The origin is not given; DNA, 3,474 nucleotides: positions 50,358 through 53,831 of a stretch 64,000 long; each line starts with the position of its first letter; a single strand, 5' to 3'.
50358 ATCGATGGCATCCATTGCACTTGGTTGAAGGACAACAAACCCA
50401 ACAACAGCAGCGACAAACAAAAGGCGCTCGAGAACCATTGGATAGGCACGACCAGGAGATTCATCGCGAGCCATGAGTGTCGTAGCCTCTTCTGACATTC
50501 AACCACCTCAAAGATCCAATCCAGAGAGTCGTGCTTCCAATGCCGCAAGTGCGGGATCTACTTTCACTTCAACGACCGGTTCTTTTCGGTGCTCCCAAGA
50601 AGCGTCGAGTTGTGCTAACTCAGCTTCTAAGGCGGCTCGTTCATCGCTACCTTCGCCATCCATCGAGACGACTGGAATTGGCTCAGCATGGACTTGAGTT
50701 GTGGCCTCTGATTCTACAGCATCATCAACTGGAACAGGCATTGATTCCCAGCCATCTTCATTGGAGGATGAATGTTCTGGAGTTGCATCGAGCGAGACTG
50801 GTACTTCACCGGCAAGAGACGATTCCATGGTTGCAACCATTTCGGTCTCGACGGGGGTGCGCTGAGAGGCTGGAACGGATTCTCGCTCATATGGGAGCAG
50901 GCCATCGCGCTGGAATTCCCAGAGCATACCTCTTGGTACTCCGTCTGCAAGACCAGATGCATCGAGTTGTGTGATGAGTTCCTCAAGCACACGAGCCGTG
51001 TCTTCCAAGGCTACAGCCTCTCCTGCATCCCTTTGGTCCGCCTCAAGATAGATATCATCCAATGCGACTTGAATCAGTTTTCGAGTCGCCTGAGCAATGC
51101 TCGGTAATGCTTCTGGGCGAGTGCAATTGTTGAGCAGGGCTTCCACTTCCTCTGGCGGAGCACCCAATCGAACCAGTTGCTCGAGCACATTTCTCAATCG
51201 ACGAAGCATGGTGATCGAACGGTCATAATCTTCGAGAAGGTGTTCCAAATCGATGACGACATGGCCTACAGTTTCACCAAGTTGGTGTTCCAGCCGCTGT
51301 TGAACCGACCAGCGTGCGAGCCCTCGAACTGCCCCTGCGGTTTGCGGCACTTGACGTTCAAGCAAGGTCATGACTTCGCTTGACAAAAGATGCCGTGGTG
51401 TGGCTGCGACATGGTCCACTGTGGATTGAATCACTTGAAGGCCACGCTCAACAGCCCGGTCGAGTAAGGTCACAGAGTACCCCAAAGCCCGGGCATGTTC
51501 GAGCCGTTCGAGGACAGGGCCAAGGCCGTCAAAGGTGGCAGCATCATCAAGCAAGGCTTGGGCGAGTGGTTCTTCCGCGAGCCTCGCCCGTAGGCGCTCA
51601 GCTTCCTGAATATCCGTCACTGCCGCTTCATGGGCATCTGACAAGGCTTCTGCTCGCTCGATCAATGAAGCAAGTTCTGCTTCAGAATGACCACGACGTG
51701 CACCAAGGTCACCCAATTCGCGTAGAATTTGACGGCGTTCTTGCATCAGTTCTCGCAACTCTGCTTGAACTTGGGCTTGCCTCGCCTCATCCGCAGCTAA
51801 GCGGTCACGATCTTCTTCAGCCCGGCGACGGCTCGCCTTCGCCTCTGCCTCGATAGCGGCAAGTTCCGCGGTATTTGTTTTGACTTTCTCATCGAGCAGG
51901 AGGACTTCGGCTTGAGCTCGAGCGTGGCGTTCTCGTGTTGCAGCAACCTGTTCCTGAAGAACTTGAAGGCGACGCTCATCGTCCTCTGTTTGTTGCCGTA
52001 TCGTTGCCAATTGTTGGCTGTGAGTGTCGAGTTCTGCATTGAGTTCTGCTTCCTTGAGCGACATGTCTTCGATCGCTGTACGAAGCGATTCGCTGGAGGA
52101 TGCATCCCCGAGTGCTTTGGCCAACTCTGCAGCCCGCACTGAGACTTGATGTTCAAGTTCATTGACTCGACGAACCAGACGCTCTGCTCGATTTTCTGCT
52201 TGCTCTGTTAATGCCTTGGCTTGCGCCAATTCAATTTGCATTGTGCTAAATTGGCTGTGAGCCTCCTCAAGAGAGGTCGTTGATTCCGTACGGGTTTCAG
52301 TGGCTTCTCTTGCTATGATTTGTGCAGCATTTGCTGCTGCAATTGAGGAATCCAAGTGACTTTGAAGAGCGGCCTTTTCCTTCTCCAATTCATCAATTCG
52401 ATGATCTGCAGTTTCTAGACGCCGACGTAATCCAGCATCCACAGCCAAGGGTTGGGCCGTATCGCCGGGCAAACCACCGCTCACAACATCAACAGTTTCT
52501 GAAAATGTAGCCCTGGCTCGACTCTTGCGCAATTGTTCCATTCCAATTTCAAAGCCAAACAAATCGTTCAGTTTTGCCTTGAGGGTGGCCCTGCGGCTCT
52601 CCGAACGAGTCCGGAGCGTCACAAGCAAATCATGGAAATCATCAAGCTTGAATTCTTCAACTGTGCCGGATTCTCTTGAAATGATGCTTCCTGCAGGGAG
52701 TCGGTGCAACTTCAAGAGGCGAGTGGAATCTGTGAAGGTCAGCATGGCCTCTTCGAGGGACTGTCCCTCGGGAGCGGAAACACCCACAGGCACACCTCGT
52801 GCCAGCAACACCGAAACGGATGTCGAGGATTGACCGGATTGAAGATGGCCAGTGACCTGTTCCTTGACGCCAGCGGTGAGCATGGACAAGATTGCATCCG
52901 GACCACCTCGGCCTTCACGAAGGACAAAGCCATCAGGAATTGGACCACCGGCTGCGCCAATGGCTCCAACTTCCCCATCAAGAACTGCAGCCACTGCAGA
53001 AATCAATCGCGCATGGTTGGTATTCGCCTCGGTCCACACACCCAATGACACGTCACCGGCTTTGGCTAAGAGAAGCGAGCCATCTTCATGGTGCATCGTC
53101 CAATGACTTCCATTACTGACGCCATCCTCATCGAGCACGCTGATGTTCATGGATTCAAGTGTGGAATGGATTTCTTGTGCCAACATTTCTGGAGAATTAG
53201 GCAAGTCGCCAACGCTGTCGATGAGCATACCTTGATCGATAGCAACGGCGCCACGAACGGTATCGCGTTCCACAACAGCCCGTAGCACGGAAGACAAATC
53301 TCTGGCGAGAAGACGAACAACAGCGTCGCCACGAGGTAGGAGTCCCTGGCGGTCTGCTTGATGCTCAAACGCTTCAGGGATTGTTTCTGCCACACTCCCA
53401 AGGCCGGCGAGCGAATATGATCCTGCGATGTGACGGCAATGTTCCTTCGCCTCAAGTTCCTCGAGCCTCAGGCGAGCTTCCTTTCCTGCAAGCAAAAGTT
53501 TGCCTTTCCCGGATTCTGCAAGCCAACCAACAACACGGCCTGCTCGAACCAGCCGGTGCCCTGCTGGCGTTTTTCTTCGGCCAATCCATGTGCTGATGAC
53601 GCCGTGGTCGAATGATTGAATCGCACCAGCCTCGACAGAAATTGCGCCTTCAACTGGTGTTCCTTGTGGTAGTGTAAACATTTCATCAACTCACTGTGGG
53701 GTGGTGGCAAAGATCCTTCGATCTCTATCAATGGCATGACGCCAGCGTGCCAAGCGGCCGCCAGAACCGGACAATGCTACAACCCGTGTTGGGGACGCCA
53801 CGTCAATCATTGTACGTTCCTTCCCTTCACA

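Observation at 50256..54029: Roadblock/LC7 gene, a 1057-aa Roadblock-plus-coiled-coil giant and a small membrane protein, with no GTPase partner visible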

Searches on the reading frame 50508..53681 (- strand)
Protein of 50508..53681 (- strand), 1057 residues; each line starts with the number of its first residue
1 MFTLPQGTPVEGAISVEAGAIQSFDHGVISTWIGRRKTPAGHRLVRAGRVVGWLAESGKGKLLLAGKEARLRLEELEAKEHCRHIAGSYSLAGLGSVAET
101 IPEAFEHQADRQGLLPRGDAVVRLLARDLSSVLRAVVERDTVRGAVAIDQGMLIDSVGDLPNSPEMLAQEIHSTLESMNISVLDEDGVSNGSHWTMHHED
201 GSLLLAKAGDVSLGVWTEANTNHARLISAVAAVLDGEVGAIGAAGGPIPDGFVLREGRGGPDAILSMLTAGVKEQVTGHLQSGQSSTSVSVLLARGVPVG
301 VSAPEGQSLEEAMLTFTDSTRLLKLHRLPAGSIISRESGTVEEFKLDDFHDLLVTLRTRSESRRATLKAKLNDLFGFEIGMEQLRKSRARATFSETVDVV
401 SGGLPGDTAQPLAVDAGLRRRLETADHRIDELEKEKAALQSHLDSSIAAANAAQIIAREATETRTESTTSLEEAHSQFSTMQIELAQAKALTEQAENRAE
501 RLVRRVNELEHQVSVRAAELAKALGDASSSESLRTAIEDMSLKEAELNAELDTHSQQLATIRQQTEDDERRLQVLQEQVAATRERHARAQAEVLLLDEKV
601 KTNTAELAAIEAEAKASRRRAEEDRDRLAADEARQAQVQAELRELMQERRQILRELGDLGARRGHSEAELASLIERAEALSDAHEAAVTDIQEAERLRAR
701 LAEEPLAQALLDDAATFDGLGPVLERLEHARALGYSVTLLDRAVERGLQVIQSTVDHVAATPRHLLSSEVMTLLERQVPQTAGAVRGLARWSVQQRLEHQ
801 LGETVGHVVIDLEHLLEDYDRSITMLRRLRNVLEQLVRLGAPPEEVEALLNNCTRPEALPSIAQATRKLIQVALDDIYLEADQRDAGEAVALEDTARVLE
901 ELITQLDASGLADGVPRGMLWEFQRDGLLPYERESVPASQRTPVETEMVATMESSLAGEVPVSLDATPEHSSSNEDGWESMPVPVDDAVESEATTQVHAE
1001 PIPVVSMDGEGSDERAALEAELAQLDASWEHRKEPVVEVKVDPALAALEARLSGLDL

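Call 3: search_protein_families(library=pfam, proteins=[window:50508-53681:-], max_evalue=1)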
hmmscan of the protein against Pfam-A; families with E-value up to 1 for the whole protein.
window:50508-53681:- (1057 aa): 2 families
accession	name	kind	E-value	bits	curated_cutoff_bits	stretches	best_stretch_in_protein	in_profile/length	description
PF23177.1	bHLH_IRO3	-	0.0015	19.2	27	1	878-907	31-60/80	Iron-related transcription factor 3 bHLH domain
PF00261.25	Tropomyosin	-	0.69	9.7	38.6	1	471-675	15-237/242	Tropomyosin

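Call 4: search_protein_families(library=ncbifam, proteins=[window:50508-53681:-], max_evalue=1)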
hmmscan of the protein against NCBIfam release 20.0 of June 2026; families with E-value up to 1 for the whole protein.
window:50508-53681:- (1057 aa): 6 families
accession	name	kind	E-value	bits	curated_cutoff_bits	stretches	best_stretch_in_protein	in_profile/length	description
TIGR02168.1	SMC_prok_B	equivalog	2.2e-06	25.7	567.35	2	463-704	680-925/1181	chromosome segregation protein SMC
TIGR02169.1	SMC_prok_A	equivalog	9.4e-06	23.6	729.4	1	419-691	237-516/1165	chromosome segregation protein SMC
NF058533.1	antiphage_ProA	equivalog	0.0023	15.4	1500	1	409-904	729-1142/1903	anti-phage protein ProA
NF041034.1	Rad50_Sulf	equivalog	0.005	14.7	1000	1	425-707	445-719/872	DNA double-strand break repair ATPase Rad50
NF003034.1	PRK03918.1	equivalog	0.27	9.1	700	1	425-656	191-421/878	DNA double-strand break repair ATPase Rad50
NF008438.0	PRK11281.1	equivalog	0.34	8.6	991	1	414-653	37-257/1113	mechanosensitive channel MscK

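Call 6: find_homologous_proteins(query=window:50508-53681:-, max_evalue=0.001)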
Query window:50508-53681:- (1057 aa): 530 proteins with E <= 0.001 among 8000 candidates; the best 120 are listed.
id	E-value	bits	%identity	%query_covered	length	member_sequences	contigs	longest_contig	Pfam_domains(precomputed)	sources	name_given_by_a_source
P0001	0.0e+0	2192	98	100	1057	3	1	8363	-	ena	-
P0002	0.0e+0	2031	91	100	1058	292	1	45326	-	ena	-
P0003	0.0e+0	2007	90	100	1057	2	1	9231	-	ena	-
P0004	0.0e+0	1950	87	100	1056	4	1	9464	-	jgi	jgi:hypothetical protein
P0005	0.0e+0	1950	88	100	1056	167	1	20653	-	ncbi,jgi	-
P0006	0.0e+0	1859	83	100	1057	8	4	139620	-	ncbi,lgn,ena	ncbi:MAG: hypothetical protein QNL85_05095 [Euryarchaeota archaeon]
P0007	0.0e+0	1834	83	100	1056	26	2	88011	-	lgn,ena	-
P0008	0.0e+0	1832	83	100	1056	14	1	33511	-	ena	-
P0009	0.0e+0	1827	83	100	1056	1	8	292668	-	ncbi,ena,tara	tara:strand:- start:10057 stop:13227 length:3171 start_codon:yes stop_codon:yes gene_type:complete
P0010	0.0e+0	1826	83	100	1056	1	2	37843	-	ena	-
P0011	0.0e+0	1826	82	100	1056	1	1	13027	-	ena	-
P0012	0.0e+0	1825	82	100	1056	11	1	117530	-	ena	-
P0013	0.0e+0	1810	80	100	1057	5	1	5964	-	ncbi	-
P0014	0.0e+0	1807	80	100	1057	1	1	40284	-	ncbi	-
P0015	0.0e+0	1807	80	100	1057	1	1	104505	-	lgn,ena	-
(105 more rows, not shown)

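Call 13: find_related_loci(query=A1, collection=genome_contigs, flank=10000)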
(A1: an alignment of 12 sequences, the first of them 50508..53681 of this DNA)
Query A1 (1057 aa) in genome_contigs; peptide patterns used: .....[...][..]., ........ (x = any residue, [..] = any of these).
257 stretches matched a pattern; 212 encode a relative of the query (tblastn E <= 1e-3); the best 80 are kept; 80 distinct loci.
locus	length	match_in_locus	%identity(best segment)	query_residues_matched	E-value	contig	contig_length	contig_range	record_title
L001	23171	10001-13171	98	1-1057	0e+0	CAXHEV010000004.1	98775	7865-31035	MAG TPA_asm: uncultured Candidatus Poseidoniales archaeon isolate SRR12480315_binner12_Refined_19 genome assembly, conti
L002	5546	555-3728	91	1-1057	0e+0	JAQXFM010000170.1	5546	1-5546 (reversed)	MAG: Candidatus Poseidoniaceae archaeon isolate cluster3-bin.98 k119_316316, whole genome shotgun sequence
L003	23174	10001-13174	91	1-1057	0e+0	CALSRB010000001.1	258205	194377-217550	MAG: Candidatus Poseidoniaceae archaeon isolate B_MB87 genome assembly, contig: contig_26222_B_MB87, whole genome shotgu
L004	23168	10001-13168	88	1-1057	0e+0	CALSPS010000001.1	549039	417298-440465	MAG: Candidatus Poseidoniaceae archaeon isolate C_MB351 genome assembly, contig: contig_17998_C_MB351, whole genome shot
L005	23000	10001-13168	88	1-1057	0e+0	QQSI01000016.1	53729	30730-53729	MAG: Candidatus Poseidoniales archaeon isolate bin_35 U_43220-16, whole genome shotgun sequence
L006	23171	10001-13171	99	1-1057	0e+0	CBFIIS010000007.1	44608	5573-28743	MAG: Candidatus Poseidoniaceae archaeon isolate Co_bin_798_indstr genome assembly, contig: Co_bin_798_indstr_c7, whole g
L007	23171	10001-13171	83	1-1057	0e+0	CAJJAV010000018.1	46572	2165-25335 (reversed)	uncultured Candidatus Poseidoniales archaeon isolate FRAM18_bin109 genome assembly, contig: FRAM17_bin109-18, whole geno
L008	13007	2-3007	91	55-1057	0e+0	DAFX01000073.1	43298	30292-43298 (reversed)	MAG TPA_asm: Euryarchaeota archaeon UBA433 UBA433_contig_1565, whole genome shotgun sequence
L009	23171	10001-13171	82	1-1057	0e+0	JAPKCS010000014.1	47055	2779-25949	MAG: Candidatus Poseidoniaceae archaeon isolate ANT-70 NODE_141_length_47055_cov_12.794766, whole genome shotgun sequenc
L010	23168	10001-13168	83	1-1057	0e+0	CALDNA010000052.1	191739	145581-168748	MAG TPA_asm: uncultured euryarchaeote isolate ERR599035_bin.45_CONCOCT_v1.1_MAG genome assembly, contig: ERZ840559.1, wh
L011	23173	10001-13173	93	1-1057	0e+0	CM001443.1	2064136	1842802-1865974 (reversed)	MAG: uncultured Candidatus Poseidoniales archaeon isolate MG-II chromosome, whole genome shotgun sequence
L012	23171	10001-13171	80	1-1057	0e+0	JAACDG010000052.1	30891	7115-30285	MAG: Methanobacteriota archaeon isolate HS5BWF_bin.1 HS5bwf_k87_595415_1_30891, whole genome shotgun sequence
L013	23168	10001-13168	88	1-1057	0e+0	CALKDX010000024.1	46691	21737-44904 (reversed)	MAG: Candidatus Poseidoniaceae archaeon isolate S4_Bin_Bin_159_sub_1 genome assembly, contig: c_000000114432, whole geno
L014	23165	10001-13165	79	1-1057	0e+0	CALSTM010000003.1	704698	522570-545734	MAG: Candidatus Poseidoniaceae archaeon isolate W_MB9_1 genome assembly, contig: contig_8419_W_MB9, whole genome shotgun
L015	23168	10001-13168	83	1-1057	0e+0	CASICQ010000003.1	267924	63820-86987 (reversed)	MAG: Candidatus Poseidoniaceae archaeon isolate FRAM_WSC20_S10_BML_bin_147_1 genome assembly, contig: FRAM_WSC20_S10_BML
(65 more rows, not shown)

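Call 89: search_protein_families(library=padloc, proteins=[window:50508-53681:-], max_evalue=0.01)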
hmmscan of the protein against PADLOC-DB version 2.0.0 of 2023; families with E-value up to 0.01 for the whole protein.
window:50508-53681:- (1057 aa): 3 families
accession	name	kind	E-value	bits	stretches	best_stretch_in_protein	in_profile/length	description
PDLC00551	JetC2|JetC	-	5.9e-05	19.1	1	418-675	732-984/1365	DUF3584 domain; MukB-like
PDLC00580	JetC3|JetC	-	0.00026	17.3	1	459-698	193-422/1068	DUF3584 domain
PDLC03865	LmuB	-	0.0015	14.8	1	426-693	536-794/1007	-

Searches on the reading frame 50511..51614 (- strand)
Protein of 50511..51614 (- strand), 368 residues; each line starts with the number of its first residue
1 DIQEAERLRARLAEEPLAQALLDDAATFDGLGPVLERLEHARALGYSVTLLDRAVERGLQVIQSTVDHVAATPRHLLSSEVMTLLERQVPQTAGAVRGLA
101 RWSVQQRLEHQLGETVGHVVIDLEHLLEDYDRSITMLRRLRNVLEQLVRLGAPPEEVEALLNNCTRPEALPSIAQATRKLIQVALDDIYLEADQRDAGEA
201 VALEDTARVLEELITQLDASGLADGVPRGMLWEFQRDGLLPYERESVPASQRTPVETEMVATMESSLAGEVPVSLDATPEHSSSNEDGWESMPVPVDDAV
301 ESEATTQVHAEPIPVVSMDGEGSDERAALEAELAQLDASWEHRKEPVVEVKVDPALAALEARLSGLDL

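Call 44: search_solved_structures(query=A5, max_evalue=10, show_alignments=1)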
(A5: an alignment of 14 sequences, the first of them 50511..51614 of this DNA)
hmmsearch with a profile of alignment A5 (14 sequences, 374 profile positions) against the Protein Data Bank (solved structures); distinct sequences matched with E-value up to 10: 3.
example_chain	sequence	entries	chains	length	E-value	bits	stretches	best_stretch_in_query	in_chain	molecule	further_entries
1orj_A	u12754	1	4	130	0.21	14.1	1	121-190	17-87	flagellar protein FliS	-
1ory_A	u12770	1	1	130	0.25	13.8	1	122-190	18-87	flagellar protein FliS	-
8p0s_A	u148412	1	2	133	3.8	9.9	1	254-371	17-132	Rho-associated protein kinase 1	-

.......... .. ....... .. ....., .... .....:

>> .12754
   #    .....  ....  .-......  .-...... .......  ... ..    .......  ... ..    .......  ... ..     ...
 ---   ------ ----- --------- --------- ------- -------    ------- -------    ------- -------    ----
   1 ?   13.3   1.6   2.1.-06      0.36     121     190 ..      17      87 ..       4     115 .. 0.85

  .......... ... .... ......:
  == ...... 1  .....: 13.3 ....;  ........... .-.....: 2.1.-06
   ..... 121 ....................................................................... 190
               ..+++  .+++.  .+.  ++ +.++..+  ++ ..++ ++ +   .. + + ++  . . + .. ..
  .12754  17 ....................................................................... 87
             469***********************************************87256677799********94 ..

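Call 49: predict_structure(alignment_id=A5)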
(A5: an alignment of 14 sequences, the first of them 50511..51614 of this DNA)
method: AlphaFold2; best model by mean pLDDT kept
length: 368 residues; sequences in the alignment: 14
mean_pLDDT: 74.9   pTM: 0.57
mean pLDDT of the five models: 74.9, 71.7, 69.9, 69.9, 68.6
residues with pLDDT >= 90: 58; 70-90: 206; 50-70: 47; < 50: 57
segments of 3 or more residues with pLDDT < 50: 268-286, 288-290, 295-321
pLDDT, mean of each block of 10 residues (from residue 1): 75 57 59 84 88 90 85 66 82 81 83 89 93 91 88 87 89 91 90 81 86 88 83 90 84 77 61 39 44 47 36 39 72 81 52 73 71
secondary structure, 60 per line:
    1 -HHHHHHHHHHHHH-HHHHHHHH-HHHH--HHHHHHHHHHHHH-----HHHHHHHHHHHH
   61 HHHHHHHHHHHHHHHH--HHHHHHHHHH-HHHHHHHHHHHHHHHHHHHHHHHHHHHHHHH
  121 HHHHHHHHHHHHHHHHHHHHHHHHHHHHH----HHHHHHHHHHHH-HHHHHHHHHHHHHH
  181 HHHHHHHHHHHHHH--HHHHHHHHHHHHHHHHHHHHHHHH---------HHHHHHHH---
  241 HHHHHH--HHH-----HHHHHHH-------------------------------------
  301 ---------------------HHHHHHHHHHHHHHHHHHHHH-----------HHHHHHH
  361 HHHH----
elements in order: H2-14 H16-23 H25-28 H31-43 H49-76 H79-88 H90-149 H154-165 H167-194 H197-220 H230-237 H241-246 H257-263 H322-342 H354-364

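Call 53: fold_search(model_id=the predicted structure, library=pdb)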
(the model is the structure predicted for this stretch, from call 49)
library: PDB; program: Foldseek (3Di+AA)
matches with E <= 10: 118; with E <= 0.001: 0
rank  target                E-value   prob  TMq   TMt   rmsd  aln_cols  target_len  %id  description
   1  7zdc_D                1.2e+00  0.08  0.12  0.09  25.4       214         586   13  IF(heme/confined) conformation of CydDC in ADP(CydD) bound state (Dataset-3) (released 2023-04-19)
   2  4n83_B                1.4e+00  0.04  0.10  0.12  26.3       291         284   12  X-ray crystal structure of Streptococcus sanguinis dimanganese(II)-NrdF (released 2014-01-08)
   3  7tva_A                1.5e+00  0.15  0.18  0.13  23.6       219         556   14  Stat5a Core in complex with AK2292 (released 2023-02-15)
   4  4tql_A                1.5e+00  0.08  0.13  0.16  32.6       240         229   18  Computationally designed three helix bundle (released 2014-10-15)
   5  8wjo_B                1.7e+00  0.11  0.18  0.22  47.2       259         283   14  Cryo-EM structure of 8-subunit Smc5/6 arm region (released 2024-06-26)
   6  8iyj_R4               2.1e+00  0.11  0.19  0.19  21.8       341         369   13  Cryo-EM structure of the 48-nm repeat doublet microtubule from mouse sperm (released 2023-07-05)
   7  4ywt_C                2.4e+00  0.04  0.13  0.12  29.5       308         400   15  Crystal structure of full-length glypican-1 core protein after controlled crystal dehydration to 87% relative humidity (released 2015-07-29)
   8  3edu                  2.5e+00  0.13  0.14  0.26  20.4       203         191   12  Crystal structure of the ankyrin-binding domain of human erythroid spectrin (released 2009-02-10)
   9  4lob                  2.5e+00  0.05  0.15  0.16  21.6       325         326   15  Crystal structure of polyprenyl diphosphate synthase A1S_2732 (Target EFI-509223) from Acinetobacter baumannii (released 2013-07-24)
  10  7mmw_A                2.6e+00  0.03  0.11  0.12  26.8       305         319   11  Crystal Structure of the Class Ie Ribonucleotide Reductase Beta Subunit from Aerococcus urinae (in alternate conformat (released 2022-05-04)
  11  7rtu_B                3.0e+00  0.04  0.12  0.12  36.7       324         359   11  Cryo-EM structure of a TTYH2 trans-dimer (released 2021-08-25)
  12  9y6s_5F               3.5e+00  0.05  0.13  0.17  38.6       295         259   16  96-nm repeat of the Leishmania tarentolae doublet microtubule (released 2025-12-17)
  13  7zdl_D                3.5e+00  0.03  0.11  0.08  24.7       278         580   13  IF(heme/coordinated) conformation of CydDC in AMP-PNP(CydC)/AMP-PNP(CydD) bound state (Dataset-8) (released 2023-04-19)
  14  1f30_A                3.6e+00  0.11  0.13  0.29  20.7       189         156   12  THE STRUCTURAL BASIS FOR DNA PROTECTION BY E. COLI DPS PROTEIN (released 2003-06-17)
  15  5zak_A                3.6e+00  0.08  0.14  0.06   9.6       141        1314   11  Cryo-EM structure of human Dicer and its complexes with a pre-miRNA substrate (released 2018-05-09)
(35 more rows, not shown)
